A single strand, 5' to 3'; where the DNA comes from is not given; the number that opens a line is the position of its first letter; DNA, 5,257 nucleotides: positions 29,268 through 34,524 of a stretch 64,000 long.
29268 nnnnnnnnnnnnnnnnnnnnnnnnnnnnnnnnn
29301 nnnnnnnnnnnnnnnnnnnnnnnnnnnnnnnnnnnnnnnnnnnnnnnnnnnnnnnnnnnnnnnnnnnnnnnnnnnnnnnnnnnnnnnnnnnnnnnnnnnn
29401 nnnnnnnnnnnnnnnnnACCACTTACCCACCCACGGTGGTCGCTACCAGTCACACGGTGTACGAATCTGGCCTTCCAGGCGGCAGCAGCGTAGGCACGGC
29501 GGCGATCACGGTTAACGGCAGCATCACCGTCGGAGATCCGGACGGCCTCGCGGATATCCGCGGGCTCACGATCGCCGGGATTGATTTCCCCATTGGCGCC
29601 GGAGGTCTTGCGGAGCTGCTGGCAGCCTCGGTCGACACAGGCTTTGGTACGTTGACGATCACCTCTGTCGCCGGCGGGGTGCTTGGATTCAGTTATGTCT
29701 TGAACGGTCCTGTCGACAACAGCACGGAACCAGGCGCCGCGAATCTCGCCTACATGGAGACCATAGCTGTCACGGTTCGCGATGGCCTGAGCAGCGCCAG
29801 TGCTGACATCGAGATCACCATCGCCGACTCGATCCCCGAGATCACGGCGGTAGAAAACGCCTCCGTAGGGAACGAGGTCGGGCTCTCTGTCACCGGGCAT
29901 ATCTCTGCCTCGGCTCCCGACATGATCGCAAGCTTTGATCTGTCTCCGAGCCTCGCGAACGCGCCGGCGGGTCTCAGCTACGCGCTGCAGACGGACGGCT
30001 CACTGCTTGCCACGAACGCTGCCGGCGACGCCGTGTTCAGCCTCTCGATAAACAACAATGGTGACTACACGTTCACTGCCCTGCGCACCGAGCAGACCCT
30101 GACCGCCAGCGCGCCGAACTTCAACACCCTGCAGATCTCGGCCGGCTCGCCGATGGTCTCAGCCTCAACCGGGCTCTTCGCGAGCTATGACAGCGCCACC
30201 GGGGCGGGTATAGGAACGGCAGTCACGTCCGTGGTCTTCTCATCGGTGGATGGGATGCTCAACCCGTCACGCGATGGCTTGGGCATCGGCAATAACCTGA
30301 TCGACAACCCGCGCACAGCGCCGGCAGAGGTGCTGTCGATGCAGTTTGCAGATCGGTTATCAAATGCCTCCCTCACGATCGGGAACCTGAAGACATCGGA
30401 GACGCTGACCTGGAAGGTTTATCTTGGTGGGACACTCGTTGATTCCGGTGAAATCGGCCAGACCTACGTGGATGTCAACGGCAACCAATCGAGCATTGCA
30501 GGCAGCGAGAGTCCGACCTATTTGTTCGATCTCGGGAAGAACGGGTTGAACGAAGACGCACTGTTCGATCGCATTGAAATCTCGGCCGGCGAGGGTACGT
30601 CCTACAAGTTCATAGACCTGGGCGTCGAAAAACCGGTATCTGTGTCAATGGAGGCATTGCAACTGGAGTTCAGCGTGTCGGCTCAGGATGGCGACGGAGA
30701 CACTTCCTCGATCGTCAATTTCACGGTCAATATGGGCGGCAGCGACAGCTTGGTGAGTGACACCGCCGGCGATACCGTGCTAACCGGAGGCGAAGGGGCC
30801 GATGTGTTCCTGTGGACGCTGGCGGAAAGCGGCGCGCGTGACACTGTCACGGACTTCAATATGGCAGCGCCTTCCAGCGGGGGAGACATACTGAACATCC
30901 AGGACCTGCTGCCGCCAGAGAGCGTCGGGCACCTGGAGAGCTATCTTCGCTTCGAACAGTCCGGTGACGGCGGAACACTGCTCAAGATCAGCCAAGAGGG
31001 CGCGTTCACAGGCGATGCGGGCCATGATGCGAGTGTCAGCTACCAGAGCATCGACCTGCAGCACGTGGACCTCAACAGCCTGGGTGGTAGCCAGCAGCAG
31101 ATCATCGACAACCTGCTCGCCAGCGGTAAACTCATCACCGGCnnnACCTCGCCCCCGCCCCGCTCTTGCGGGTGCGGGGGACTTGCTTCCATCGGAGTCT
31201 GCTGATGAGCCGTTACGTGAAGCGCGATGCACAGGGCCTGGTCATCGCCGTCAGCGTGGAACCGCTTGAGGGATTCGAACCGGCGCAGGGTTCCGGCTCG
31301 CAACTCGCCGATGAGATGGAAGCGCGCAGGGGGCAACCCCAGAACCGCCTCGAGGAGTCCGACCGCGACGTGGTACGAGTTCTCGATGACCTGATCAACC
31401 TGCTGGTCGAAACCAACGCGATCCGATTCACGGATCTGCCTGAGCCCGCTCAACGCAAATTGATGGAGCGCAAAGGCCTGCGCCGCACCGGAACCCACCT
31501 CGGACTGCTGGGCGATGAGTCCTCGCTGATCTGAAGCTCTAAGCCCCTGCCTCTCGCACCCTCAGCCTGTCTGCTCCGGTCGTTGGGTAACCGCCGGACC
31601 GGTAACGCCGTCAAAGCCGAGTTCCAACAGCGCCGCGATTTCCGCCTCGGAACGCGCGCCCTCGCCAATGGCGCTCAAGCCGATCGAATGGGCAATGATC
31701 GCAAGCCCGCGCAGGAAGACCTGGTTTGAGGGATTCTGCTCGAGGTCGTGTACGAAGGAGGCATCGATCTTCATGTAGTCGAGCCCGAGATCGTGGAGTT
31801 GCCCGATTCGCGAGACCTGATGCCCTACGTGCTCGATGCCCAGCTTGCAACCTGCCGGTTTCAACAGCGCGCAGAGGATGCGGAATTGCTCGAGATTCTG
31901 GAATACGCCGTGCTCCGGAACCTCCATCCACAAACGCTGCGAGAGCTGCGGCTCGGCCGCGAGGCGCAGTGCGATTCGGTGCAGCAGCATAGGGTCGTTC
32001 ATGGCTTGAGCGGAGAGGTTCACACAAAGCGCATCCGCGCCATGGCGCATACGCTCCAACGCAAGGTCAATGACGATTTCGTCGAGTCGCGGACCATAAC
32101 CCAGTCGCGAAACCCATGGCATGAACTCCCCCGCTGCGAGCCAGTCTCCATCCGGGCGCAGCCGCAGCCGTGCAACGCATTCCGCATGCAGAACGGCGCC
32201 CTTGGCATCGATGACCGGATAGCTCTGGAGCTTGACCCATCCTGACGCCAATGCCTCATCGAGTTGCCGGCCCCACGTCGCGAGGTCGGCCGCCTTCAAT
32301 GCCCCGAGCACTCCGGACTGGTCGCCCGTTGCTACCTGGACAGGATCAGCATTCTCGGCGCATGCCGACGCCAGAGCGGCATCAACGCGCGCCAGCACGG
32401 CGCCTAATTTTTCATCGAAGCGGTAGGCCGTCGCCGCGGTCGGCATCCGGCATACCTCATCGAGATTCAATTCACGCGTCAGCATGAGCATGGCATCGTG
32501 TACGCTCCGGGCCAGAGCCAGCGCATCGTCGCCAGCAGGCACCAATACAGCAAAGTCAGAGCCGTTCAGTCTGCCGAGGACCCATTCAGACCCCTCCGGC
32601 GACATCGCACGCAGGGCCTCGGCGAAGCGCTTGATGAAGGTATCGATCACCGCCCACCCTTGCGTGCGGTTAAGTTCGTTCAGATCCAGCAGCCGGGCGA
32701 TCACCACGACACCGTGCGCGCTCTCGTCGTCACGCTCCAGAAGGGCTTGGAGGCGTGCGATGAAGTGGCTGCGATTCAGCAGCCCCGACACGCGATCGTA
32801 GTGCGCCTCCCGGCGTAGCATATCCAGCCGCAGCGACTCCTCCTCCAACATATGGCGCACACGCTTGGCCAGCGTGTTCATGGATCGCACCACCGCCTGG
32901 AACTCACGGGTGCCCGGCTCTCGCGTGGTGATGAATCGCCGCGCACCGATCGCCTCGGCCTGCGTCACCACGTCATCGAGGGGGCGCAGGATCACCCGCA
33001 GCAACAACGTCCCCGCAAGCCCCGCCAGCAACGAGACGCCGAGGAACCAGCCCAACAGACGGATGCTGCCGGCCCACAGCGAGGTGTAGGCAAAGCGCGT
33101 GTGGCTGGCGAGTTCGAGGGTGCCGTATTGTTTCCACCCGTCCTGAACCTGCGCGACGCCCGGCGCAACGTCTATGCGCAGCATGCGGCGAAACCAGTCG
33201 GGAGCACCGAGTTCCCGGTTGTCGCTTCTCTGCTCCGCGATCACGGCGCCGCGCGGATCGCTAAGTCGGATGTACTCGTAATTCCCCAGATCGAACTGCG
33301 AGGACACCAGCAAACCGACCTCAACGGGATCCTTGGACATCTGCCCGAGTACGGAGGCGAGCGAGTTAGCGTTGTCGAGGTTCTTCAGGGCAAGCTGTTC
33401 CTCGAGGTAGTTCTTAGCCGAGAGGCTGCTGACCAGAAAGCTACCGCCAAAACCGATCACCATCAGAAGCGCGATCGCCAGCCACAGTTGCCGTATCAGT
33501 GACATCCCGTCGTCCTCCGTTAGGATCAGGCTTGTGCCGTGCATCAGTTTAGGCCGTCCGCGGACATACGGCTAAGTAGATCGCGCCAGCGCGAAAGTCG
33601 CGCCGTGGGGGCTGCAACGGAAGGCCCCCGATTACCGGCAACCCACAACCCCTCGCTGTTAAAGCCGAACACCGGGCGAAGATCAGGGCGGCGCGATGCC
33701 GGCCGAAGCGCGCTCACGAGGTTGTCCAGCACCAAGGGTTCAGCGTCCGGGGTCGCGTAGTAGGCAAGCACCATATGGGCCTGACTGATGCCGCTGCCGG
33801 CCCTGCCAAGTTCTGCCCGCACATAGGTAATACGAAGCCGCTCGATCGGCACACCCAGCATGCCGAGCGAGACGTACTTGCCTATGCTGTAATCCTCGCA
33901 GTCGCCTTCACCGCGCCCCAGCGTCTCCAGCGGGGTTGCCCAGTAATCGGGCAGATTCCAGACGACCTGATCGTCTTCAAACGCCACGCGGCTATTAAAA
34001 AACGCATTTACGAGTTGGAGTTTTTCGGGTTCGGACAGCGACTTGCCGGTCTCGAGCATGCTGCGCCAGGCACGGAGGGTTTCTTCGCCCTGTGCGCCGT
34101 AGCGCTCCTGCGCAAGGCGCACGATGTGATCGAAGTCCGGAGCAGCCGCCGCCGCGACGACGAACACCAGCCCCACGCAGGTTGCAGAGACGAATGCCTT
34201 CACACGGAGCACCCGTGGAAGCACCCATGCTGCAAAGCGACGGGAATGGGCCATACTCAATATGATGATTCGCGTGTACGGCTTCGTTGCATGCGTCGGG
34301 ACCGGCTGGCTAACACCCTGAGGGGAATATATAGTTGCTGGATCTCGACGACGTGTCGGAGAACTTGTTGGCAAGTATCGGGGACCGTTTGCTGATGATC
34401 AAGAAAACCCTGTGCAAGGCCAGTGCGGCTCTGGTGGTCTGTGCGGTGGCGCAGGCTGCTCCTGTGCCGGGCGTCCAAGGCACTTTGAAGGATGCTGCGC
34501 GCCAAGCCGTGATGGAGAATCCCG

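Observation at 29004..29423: Perfect (Thr-Thr-Pro)x46 tract built from five discrete 9-bp unit types replaces the usual Ig-like extender of an RTX adhesin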

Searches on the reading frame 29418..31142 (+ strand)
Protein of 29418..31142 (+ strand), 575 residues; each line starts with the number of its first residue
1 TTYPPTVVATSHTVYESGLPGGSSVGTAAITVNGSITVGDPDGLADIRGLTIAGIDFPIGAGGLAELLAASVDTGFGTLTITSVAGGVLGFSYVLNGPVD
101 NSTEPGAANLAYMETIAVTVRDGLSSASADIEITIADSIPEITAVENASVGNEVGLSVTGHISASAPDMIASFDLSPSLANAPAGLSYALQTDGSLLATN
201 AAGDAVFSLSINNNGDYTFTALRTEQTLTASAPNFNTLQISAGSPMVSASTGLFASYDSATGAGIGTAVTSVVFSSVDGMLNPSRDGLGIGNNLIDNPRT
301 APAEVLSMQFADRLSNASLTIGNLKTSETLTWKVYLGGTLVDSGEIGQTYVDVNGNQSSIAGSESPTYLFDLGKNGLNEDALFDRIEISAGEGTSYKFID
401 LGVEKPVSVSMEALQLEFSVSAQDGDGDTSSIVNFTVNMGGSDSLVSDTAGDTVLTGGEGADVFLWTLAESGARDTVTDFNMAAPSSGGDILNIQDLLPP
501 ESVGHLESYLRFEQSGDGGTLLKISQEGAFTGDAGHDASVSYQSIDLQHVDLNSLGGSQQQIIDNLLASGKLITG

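Call 20: search_protein_families(library=pfam, proteins=[window:29418-31142:+], max_evalue=0.1)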
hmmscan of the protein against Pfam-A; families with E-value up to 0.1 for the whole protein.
window:29418-31142:+ (575 aa): 1 family
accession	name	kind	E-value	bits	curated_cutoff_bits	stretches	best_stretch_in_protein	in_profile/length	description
PF13620.12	CarboxypepD_reg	-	0.021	15.6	32.3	1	197-239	20-63/82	Carboxypeptidase regulatory-like domain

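Call 21: find_related_loci(query=A1, collection=genome_contigs, flank=10000)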
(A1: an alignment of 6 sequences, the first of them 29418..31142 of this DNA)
Query A1 (575 aa) in genome_contigs; peptide patterns used: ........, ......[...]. (x = any residue, [..] = any of these).
65 stretches matched a pattern; 6 encode a relative of the query (tblastn E <= 1e-3); 5 distinct loci.
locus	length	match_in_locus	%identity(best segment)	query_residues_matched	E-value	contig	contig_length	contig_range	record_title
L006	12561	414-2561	70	12-574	0e+0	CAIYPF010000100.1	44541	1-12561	MAG: uncultured Gammaproteobacteria bacterium isolate Ja1_bin-2825 genome assembly, contig: bin-2825:100/220, whole geno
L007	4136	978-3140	74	7-574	0e+0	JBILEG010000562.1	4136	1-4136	MAG: Pseudomonadales bacterium isolate ME2016-07-27_3300042906_group7_bin15 Rohwer_bin2457_scaffold_43842_c1, whole geno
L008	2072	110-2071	64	3-503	1e-178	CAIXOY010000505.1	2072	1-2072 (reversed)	MAG: uncultured Gammaproteobacteria bacterium isolate Erken-D4_bin-1331 genome assembly, contig: bin-1331:505/726, whole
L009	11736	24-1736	78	2-575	0e+0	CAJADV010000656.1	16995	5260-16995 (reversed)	MAG: uncultured Gammaproteobacteria bacterium isolate Loc090116-1m_bin-0539 genome assembly, contig: bin-0539:656/661, w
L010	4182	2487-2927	44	440-573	1e-23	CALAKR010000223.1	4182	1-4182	MAG: uncultured Aquabacterium sp. isolate H2_Bin_METABAT__71_1 genome assembly, contig: c_000000500715, whole genome sho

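Call 76: predict_structure(alignment_id=A1)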
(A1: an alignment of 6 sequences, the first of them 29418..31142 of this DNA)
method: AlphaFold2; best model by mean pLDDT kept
length: 575 residues; sequences in the alignment: 6
mean_pLDDT: 54.6   pTM: 0.32
mean pLDDT of the five models: 54.6, 52.9, 49.7, 45.5, 45.5
residues with pLDDT >= 90: 4; 70-90: 172; 50-70: 141; < 50: 258
segments of 3 or more residues with pLDDT < 50: 18-28, 102-110, 146-155, 223-303, 363-365, 397-400, 402-415, 439-554, 570-575
pLDDT, mean of each block of 10 residues (from residue 1): 61 57 42 76 68 84 82 85 86 71 43 78 79 67 52 49 66 84 75 82 74 78 39 22 28 27 29 35 29 28 54 58 63 79 77 69 56 70 68 51 37 55 74 61 28 30 33 32 37 35 33 36 36 37 33 51 54 33
secondary structure, 60 per line:
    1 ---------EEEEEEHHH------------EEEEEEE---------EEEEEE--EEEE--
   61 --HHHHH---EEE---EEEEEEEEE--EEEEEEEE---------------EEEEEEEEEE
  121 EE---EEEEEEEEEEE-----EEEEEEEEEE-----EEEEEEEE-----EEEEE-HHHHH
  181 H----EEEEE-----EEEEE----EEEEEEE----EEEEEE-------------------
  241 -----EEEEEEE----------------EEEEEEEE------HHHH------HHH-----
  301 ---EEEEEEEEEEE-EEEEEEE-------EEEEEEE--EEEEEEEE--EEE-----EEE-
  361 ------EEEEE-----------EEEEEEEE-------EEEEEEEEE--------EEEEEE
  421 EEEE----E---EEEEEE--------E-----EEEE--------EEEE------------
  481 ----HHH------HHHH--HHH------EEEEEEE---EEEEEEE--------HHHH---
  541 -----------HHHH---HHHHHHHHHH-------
elements in order: E10-15 E31-37 E47-52 E55-58 H63-67 E71-73 E77-85 E88-95 E111-122 E126-136 E142-151 E157-164 E170-174 H176-181 E186-190 E196-200 E205-211 E216-221 E246-252 E269-276 H283-286 E304-314 E316-322 E330-336 E339-346 E349-351 E357-359 E367-371 E383-390 E398-406 E415-424 E433-438 E453-456 E465-468 H494-497 E509-515 E519-525 H534-537 H552-555 H559-568

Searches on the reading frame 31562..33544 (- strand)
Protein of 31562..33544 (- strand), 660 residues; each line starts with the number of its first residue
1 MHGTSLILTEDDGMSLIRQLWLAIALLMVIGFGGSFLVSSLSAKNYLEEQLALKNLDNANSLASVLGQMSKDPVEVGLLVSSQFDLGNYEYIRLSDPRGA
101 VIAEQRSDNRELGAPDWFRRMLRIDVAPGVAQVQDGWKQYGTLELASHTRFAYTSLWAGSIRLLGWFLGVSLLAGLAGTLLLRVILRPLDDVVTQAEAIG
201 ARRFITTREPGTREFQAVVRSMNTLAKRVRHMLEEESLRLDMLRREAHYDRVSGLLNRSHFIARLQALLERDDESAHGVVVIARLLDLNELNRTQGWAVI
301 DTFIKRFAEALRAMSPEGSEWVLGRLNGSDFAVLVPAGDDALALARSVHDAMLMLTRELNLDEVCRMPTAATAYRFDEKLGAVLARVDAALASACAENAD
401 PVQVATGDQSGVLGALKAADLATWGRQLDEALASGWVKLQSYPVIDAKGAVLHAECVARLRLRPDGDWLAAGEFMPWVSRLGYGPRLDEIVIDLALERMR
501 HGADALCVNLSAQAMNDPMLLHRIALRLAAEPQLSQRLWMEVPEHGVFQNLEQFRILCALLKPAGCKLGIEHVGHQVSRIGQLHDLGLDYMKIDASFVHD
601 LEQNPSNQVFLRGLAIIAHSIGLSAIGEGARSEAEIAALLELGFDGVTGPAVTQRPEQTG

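Call 6: search_protein_families(library=pfam, proteins=[window:31562-33544:-], max_evalue=0.01)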
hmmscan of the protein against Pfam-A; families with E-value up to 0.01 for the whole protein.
window:31562-33544:- (660 aa): 4 families
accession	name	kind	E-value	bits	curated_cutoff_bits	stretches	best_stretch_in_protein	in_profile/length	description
PF00563.25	EAL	-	2.6e-38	132.2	31.3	1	426-652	2-233/236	EAL domain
PF16448.10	LapD_MoxY_N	-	2.4e-35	121.5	25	1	36-157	1-124/124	LapD/MoxY periplasmic domain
PF00990.26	GGDEF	-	6.2e-13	49.3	23.8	1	247-394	1-154/161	Diguanylate cyclase, GGDEF domain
PF00672.30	HAMP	-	0.0016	19.2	25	1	180-230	1-52/53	HAMP domain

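Call 7: search_protein_families(library=ncbifam, proteins=[window:31562-33544:-], max_evalue=0.01)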
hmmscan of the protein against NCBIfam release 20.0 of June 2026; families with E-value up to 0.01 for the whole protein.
window:31562-33544:- (660 aa): 20 families
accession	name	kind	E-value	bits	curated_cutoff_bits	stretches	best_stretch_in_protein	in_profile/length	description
NF045673.1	c-di-GMPRcptLapD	equivalog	1.2e-134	450.1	1020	1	14-653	1-642/647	cyclic di-GMP receptor LapD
NF008281.1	PRK11059.1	equivalog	7.2e-45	153.4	663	1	234-650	207-624/633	RNase E specificity factor CsrD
NF007298.0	PRK09776.1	equivalog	2.7e-30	105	1135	1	243-654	680-1095/1111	diguanylate cyclase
NF045675.1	PhdiestaseDibA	equivalog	6.9e-24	84.1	980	1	243-644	199-604/623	phosphodiesterase DibA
NF007474.0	PRK10060.1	equivalog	3.1e-22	78.5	782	1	238-649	228-638/663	cyclic di-GMP phosphodiesterase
NF053781.1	cdiGMPphdstlr2612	equivalog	8.2e-21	73.4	1600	1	242-647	835-1247/1268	Tlr1612 family c-di-GMP phosphodiesterase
NF007423.1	PRK09966.1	equivalog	9.6e-20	70.8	325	1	17-360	8-351/390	diguanylate cyclase DgcN/YfiN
NF008807.1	PRK11829.1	equivalog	1.5e-14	53.1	733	1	214-645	216-642/670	biofilm formation regulator HmsP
NF008467.0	PRK11359.1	equivalog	1.4e-13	49.8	857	1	233-640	363-767/800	oxygen-sensing cyclic-di-GMP phosphodiesterase DosP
NF052458.1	PhdiestGepA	equivalog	4.3e-12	45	1200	1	168-645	349-821/840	phosphodiesterase GepA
NF052596.1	RR_EAL_PvrR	equivalog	1.6e-09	36.9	580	1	447-649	167-373/398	response regulator cyclic di-GMP phosphodiesterase PvrR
NF038266.1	diguan_SiaD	equivalog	9.8e-08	31.7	290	1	228-396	78-246/252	biofilm regulation diguanylate cyclase SiaD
NF052265.1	EAL_dom_RimA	equivalog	2.4e-07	30.2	430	1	504-647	81-225/248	S6 modification regulatory phosphodiesterase RimA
TIGR00254.1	GGDEF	domain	4.2e-07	29.8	37.4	1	244-394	2-156/168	diguanylate cyclase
NF051473.1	DigCycDgcsShew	equivalog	3.1e-05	23.5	400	1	237-351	125-239/291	diguanylate cyclase DgcS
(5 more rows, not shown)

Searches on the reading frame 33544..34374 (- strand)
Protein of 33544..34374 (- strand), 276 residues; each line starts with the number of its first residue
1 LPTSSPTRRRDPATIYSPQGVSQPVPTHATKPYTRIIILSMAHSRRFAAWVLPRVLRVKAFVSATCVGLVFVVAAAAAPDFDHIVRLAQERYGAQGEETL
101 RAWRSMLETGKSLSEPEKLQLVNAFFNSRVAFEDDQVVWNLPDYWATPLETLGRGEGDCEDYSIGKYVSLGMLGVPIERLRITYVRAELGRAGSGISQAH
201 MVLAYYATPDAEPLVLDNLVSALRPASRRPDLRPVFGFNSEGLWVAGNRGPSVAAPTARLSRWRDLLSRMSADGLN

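Call 6: search_protein_families(library=pfam, proteins=[window:33544-34374:-], max_evalue=0.01)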
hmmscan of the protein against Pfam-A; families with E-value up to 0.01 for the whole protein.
window:33544-34374:- (276 aa): 1 family
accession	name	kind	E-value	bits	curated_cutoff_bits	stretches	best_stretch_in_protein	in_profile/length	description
PF06035.17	Peptidase_C93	-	3.1e-12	47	27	1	115-225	38-134/162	Bacterial transglutaminase-like cysteine proteinase BTLCP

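Call 7: search_protein_families(library=ncbifam, proteins=[window:33544-34374:-], max_evalue=0.01)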
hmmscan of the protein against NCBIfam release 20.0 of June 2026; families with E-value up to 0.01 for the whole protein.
window:33544-34374:- (276 aa): 1 family
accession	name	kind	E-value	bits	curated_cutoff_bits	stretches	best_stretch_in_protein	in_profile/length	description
NF045674.1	CystProtLapG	equivalog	2.4e-73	246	320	1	58-275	4-217/221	cysteine protease LapG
